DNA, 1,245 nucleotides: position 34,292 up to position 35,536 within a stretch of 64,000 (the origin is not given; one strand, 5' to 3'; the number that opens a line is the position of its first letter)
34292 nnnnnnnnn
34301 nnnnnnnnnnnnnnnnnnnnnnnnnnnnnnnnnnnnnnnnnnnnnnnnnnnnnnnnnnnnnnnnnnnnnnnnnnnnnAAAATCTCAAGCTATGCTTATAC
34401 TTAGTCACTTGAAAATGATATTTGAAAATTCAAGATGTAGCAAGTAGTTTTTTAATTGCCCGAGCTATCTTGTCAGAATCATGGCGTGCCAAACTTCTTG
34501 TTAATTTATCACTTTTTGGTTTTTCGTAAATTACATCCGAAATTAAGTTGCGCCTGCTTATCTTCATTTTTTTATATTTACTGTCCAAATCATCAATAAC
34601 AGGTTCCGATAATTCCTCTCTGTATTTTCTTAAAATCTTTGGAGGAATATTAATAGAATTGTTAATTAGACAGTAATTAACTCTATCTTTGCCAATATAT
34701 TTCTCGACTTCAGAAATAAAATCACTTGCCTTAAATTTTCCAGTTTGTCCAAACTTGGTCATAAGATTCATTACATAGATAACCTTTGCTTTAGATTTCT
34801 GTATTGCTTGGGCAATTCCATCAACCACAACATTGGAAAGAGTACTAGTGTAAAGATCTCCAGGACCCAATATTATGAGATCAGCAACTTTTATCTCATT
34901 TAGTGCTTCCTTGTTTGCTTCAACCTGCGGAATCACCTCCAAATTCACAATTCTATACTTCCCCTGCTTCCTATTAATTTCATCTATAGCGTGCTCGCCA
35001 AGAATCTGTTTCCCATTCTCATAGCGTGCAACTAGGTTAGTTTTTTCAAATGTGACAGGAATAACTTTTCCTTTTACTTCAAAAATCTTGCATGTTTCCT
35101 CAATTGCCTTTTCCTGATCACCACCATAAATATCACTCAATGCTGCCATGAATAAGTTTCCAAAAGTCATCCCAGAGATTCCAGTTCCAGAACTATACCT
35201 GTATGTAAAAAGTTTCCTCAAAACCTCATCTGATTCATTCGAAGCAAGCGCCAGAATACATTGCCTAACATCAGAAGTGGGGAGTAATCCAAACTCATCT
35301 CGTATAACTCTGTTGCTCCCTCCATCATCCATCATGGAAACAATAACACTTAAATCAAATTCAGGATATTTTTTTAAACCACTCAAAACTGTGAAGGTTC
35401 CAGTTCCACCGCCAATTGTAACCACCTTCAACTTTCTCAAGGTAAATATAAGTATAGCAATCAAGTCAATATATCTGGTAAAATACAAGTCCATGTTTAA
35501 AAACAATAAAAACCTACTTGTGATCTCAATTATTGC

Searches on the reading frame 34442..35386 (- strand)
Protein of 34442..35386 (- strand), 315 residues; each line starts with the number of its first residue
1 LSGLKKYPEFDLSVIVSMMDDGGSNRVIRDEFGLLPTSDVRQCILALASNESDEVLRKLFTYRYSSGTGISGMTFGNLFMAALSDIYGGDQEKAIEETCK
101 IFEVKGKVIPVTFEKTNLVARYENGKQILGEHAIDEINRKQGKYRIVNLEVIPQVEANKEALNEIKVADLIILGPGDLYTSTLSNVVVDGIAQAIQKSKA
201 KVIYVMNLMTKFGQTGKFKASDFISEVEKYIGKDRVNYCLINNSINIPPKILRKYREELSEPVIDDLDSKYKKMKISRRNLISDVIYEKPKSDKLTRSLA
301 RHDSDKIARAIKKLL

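Call 119: search_protein_families(library=pfam, proteins=[window:34442-35386:-], max_evalue=0.01)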
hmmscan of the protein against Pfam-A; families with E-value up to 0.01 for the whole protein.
window:34442-35386:- (315 aa): 1 family
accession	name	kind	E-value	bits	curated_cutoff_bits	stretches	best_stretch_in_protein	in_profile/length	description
PF01933.23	CofD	-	3.6e-72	243.4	30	1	1-277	14-285/290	2-phospho-L-lactate transferase CofD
